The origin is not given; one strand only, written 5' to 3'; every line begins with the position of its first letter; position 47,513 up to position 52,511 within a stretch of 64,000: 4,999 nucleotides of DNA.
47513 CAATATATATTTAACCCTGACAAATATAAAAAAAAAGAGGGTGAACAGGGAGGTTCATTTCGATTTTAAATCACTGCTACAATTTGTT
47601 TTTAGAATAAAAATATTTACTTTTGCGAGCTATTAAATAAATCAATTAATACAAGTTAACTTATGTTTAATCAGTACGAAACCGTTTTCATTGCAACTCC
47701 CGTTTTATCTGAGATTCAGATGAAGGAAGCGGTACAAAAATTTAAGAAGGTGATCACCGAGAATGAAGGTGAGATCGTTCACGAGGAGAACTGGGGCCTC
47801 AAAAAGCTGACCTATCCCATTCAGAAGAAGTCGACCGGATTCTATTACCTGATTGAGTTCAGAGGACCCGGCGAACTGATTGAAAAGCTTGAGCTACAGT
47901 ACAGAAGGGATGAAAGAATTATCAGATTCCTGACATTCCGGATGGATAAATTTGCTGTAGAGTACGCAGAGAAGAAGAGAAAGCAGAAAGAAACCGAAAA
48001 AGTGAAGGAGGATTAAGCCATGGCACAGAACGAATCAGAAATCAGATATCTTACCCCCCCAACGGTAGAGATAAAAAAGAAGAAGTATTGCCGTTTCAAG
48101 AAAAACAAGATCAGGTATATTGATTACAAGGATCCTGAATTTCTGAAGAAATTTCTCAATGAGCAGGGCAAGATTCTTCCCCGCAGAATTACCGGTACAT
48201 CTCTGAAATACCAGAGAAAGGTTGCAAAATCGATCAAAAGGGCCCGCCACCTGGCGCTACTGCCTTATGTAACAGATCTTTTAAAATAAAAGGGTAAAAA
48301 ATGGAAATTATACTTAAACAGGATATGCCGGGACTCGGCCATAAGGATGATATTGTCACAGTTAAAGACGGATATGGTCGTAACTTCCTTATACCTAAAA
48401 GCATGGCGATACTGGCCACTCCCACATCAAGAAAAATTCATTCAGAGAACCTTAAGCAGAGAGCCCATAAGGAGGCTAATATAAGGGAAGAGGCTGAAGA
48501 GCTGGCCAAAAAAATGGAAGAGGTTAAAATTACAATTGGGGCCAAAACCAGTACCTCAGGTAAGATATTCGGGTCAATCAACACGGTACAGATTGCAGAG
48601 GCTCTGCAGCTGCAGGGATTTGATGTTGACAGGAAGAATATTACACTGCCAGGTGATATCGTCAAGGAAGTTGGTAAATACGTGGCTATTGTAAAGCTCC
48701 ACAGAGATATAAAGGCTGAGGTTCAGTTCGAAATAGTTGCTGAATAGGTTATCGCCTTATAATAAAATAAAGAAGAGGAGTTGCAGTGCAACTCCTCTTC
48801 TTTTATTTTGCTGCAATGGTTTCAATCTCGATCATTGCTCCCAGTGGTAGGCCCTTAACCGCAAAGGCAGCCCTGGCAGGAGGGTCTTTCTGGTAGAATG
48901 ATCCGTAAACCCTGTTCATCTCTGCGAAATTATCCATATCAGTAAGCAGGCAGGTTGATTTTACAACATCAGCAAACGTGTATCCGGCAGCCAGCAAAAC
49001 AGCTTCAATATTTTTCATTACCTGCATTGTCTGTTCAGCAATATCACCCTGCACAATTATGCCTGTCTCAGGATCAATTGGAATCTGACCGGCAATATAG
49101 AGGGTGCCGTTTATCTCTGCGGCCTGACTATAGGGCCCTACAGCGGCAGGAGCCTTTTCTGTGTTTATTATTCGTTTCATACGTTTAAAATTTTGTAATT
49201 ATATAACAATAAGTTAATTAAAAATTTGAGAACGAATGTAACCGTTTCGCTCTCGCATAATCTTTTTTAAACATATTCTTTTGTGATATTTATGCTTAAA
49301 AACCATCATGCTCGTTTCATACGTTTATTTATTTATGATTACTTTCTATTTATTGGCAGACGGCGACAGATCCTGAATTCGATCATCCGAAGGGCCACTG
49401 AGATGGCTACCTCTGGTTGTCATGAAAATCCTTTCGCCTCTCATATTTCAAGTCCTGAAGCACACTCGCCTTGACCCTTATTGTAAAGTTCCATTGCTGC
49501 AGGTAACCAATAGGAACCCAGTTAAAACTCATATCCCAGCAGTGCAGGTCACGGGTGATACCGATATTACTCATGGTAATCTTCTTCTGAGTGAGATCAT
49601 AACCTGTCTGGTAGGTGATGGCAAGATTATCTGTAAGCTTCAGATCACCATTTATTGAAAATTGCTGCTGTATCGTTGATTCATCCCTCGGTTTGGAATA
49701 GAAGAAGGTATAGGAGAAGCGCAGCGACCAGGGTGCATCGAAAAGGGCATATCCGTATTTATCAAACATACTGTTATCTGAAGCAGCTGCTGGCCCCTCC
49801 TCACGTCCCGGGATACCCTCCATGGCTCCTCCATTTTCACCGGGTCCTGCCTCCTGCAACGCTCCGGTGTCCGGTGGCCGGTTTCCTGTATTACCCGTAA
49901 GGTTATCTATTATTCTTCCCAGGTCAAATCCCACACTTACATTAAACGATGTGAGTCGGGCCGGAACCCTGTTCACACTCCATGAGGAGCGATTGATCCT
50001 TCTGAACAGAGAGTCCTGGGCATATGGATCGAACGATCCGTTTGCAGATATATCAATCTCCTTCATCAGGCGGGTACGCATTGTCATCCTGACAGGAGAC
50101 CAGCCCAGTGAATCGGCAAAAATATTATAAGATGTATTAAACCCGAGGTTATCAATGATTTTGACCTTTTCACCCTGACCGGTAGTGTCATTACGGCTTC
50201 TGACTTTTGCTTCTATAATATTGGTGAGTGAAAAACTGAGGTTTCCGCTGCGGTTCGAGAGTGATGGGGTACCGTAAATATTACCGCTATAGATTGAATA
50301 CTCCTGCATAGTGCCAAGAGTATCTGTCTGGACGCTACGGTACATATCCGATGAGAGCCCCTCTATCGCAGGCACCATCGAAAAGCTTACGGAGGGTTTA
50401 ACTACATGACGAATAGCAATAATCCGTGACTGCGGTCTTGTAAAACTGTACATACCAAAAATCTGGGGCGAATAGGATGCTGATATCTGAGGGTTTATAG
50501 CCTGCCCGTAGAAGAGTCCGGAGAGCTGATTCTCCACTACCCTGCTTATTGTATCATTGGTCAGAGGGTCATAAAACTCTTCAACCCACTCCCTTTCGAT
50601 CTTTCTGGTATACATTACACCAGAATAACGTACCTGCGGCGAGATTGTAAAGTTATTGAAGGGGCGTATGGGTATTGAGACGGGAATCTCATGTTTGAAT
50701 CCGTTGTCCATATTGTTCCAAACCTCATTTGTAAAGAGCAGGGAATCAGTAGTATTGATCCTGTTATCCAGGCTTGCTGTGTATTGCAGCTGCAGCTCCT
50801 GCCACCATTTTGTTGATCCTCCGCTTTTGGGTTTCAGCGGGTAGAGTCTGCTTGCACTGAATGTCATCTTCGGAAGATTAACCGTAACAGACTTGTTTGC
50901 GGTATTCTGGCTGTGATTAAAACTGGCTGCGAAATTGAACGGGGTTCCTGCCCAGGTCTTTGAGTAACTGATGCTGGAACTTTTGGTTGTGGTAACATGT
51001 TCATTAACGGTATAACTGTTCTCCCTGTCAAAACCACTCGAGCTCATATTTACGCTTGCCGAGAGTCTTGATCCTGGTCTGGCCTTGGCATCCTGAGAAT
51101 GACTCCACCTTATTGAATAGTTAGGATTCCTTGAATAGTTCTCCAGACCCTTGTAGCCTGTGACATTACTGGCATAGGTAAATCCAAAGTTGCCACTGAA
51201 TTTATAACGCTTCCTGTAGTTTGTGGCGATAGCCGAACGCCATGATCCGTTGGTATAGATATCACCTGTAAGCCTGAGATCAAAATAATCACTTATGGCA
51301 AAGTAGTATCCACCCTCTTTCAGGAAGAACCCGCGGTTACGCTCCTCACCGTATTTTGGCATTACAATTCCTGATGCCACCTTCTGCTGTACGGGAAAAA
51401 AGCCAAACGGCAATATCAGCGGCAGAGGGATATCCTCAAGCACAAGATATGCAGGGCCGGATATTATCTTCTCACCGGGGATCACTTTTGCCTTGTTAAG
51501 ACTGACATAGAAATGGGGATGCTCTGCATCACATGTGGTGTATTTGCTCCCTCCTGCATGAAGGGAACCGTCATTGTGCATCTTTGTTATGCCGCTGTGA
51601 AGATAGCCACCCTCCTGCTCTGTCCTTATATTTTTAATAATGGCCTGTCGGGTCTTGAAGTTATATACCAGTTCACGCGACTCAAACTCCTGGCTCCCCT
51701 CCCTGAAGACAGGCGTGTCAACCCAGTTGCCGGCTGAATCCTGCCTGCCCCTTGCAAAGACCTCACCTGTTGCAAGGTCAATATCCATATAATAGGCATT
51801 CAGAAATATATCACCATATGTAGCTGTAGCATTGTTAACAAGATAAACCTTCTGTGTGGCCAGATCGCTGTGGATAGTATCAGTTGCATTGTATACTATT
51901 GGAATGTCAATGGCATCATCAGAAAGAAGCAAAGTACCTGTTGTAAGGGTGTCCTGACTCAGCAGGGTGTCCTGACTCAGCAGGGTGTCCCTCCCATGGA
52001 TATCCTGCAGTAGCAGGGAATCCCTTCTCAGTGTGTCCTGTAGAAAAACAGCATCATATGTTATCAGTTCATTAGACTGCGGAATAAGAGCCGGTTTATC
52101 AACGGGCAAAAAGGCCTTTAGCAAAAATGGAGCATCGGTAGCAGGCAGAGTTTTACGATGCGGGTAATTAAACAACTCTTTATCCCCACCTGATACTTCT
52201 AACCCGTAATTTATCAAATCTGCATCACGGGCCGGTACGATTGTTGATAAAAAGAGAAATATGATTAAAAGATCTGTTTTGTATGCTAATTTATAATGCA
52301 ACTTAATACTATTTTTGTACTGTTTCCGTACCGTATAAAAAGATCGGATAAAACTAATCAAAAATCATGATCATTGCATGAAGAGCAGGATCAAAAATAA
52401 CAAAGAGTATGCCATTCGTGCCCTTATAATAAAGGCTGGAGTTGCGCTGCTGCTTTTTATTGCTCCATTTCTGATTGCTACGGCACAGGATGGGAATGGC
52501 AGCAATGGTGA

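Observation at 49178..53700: A 140-bp inverted repeat pair (128/140 identical) brackets the lptD-like/amidase module, and each copy ends exactly on the ATG of an outward-facing gene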

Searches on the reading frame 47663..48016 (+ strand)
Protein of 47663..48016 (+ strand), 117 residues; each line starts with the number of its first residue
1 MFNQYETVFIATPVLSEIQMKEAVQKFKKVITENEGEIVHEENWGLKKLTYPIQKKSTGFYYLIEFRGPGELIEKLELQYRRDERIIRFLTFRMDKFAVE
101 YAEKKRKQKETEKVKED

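Call 12: search_protein_families(library=pfam, proteins=[window:47663-48016:+])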
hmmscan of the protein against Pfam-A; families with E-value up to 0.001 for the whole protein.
window:47663-48016:+ (117 aa): 1 family
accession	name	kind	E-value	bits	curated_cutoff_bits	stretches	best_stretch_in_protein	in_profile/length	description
PF01250.22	Ribosomal_S6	-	4.7e-31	107.3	27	1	4-93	1-90/90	Ribosomal protein S6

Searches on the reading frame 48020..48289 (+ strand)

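Call 12: search_protein_families(library=pfam, proteins=[window:48020-48289:+])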
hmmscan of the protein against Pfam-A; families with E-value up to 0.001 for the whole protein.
window:48020-48289:+ (89 aa): 1 family
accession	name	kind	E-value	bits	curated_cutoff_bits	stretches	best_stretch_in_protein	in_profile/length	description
PF01084.26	Ribosomal_S18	-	5.6e-27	94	21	1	30-81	1-52/52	Ribosomal protein S18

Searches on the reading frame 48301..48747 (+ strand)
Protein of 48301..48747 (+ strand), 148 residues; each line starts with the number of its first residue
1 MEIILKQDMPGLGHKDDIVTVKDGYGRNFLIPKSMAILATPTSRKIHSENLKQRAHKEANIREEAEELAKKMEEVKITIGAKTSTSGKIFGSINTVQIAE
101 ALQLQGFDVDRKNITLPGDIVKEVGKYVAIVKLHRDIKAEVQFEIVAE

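Call 12: search_protein_families(library=pfam, proteins=[window:48301-48747:+])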
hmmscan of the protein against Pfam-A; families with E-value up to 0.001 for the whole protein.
window:48301-48747:+ (148 aa): 2 families
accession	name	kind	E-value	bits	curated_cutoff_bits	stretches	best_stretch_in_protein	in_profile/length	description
PF03948.19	Ribosomal_L9_C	-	5.4e-25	88.1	23.2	1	63-147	1-86/86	Ribosomal protein L9, C-terminal domain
PF01281.25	Ribosomal_L9_N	-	4.7e-21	74.5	20.7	1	1-45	1-45/47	Ribosomal protein L9, N-terminal domain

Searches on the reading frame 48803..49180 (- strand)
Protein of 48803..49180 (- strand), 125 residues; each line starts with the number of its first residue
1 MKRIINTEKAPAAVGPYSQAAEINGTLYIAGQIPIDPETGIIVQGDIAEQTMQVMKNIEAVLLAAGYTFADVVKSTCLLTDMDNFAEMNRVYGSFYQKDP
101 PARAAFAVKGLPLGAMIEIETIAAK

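Call 12: search_protein_families(library=pfam, proteins=[window:48803-49180:-])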
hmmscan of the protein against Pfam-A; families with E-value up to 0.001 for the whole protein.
window:48803-49180:- (125 aa): 1 family
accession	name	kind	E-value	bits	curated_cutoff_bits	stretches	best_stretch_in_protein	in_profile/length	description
PF01042.26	Ribonuc_L-PSP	-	5.5e-41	139.8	27.3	1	7-124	1-120/121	Endoribonuclease L-PSP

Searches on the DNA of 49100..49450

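Call 14: search_rna_families(source=window, start=49100, end=49450, threshold=evalue, max_evalue=10)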
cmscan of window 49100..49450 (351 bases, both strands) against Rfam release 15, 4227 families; matches with E-value up to 10: 2.
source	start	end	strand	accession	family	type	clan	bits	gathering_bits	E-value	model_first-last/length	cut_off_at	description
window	49193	49261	+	RF01600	snoR25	Gene; snRNA; snoRNA; CD-box;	-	17.6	50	5.6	1-70/70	no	small nucleolar RNA snoR25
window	49100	49218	-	RF00064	HgcG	Gene; snRNA; snoRNA; HACA-box;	-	9.7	77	1.6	1-154/276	3'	HgcG RNA (Pab40)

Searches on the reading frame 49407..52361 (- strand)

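Call 12: search_protein_families(library=pfam, proteins=[window:49407-52361:-])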
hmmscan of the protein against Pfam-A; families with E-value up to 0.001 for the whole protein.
window:49407-52361:- (984 aa): 1 family
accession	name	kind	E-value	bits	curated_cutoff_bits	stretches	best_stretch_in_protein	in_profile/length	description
PF19838.5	LptD_2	-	4.4e-161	537.1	22.5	1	299-780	1-464/464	LptD protein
